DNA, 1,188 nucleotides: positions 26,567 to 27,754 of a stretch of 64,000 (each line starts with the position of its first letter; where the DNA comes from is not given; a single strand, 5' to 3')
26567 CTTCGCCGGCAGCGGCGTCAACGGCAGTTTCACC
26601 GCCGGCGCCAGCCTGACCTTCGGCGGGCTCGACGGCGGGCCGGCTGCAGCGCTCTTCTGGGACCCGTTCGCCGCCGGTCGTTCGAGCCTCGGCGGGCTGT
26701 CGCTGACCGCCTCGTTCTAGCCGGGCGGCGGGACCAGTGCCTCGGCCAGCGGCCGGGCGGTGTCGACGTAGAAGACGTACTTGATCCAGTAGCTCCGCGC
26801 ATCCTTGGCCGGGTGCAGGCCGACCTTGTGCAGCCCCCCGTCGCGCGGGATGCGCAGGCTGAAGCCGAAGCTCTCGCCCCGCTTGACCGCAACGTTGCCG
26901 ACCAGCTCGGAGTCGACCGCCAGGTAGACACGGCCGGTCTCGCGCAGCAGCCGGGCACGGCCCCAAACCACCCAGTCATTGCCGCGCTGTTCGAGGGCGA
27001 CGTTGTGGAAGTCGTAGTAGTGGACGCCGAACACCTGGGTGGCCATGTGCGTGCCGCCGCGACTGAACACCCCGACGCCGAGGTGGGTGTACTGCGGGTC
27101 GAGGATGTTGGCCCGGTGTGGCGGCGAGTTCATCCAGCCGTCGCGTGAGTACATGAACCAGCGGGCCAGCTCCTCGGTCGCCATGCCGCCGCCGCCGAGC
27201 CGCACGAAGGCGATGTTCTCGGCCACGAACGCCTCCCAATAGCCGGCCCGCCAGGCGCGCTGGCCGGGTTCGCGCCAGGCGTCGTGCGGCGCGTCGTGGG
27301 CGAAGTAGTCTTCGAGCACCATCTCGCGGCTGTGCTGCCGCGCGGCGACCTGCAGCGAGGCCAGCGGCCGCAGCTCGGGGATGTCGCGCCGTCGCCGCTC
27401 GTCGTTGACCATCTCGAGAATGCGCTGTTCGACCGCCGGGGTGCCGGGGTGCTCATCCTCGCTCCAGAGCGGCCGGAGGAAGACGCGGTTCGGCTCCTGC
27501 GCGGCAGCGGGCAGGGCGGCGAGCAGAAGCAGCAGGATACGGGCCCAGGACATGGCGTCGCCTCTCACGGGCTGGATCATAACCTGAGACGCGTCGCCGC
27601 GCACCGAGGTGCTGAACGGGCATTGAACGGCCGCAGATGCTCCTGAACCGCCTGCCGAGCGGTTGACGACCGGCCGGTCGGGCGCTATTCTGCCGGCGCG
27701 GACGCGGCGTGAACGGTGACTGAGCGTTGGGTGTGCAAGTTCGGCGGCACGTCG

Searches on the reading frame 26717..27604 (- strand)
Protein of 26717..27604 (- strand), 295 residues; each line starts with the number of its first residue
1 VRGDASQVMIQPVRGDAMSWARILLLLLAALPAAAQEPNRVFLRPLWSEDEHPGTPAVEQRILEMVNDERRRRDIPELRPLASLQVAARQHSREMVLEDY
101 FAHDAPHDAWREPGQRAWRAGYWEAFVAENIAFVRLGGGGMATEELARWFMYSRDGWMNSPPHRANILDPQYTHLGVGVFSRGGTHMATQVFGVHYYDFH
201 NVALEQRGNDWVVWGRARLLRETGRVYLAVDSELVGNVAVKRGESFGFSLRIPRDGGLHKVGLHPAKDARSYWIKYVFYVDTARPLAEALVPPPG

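Call 20: search_protein_families(library=pfam, proteins=[window:26717-27604:-], max_evalue=0.01)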
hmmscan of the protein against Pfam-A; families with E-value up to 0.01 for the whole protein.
window:26717-27604:- (295 aa): 1 family
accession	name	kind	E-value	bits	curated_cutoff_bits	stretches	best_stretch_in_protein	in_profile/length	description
PF00188.32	CAP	-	5.9e-13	50.1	21.1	1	63-184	1-107/117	Cysteine-rich secretory protein family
